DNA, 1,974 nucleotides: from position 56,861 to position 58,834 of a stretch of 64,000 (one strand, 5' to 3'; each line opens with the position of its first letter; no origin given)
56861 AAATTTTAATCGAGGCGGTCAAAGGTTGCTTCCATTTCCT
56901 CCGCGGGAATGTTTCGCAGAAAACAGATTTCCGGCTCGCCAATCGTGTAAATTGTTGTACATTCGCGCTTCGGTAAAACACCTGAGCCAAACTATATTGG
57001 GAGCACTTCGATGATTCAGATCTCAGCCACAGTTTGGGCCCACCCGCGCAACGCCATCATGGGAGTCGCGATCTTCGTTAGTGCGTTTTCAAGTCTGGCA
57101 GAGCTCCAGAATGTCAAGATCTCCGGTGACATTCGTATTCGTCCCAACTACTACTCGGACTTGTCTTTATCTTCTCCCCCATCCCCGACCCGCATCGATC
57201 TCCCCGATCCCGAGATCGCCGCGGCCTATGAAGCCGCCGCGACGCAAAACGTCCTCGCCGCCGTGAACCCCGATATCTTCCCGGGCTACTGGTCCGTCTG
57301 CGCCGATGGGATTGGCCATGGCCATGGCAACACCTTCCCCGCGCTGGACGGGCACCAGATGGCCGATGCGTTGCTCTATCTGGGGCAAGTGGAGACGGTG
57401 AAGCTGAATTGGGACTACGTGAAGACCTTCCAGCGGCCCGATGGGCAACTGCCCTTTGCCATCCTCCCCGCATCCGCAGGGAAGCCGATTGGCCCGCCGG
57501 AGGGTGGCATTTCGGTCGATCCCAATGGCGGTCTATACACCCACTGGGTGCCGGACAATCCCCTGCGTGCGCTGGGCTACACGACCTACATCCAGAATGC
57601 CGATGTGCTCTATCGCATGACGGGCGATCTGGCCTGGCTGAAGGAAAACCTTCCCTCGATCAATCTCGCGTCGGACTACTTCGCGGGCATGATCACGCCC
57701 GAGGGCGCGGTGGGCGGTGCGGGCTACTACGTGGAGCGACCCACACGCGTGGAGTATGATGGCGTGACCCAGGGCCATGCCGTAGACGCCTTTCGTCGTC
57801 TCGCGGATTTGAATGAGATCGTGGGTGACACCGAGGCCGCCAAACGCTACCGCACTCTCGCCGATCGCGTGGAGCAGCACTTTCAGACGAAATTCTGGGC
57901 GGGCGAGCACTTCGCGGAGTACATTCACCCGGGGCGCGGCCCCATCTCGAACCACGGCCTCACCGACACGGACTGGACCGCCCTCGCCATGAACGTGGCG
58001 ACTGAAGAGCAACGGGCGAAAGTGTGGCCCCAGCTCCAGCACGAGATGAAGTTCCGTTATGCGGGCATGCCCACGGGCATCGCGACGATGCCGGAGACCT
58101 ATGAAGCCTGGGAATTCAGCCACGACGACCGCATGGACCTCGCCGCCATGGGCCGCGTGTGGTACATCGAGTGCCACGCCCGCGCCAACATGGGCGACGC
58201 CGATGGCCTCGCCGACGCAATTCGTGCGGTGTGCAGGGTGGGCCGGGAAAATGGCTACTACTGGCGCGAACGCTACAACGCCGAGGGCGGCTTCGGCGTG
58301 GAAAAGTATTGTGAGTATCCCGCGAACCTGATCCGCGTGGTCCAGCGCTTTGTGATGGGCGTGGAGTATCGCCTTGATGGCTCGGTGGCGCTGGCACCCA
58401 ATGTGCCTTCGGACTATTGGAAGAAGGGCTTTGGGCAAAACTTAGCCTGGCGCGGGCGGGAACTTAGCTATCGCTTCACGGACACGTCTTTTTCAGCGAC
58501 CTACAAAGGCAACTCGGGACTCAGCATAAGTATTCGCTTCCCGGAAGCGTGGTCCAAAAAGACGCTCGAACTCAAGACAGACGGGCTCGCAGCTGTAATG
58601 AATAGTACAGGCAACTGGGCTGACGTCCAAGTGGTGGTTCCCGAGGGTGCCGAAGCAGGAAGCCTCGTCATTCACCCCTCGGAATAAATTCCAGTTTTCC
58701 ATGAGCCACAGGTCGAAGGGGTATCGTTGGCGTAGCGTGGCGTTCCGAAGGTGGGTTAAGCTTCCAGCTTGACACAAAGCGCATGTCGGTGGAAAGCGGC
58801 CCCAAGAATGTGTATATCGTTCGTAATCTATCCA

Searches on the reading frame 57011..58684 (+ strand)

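Call 8: search_protein_families(library=pfam, proteins=[window:57011-58684:+], max_evalue=0.001)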
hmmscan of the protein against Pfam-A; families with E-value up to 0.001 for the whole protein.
window:57011-58684:+ (558 aa): 2 families
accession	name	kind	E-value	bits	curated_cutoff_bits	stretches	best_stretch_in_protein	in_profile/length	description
PF17389.8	Bac_rhamnosid6H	-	5.7e-09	36.2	24.5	1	191-361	101-269/339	Bacterial alpha-L-rhamnosidase 6 hairpin glycosidase domain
PF22422.2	MGH1-like_GH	-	2.5e-07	31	27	1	258-368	180-287/356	Mannosylglycerate hydrolase MGH1-like glycoside hydrolase domain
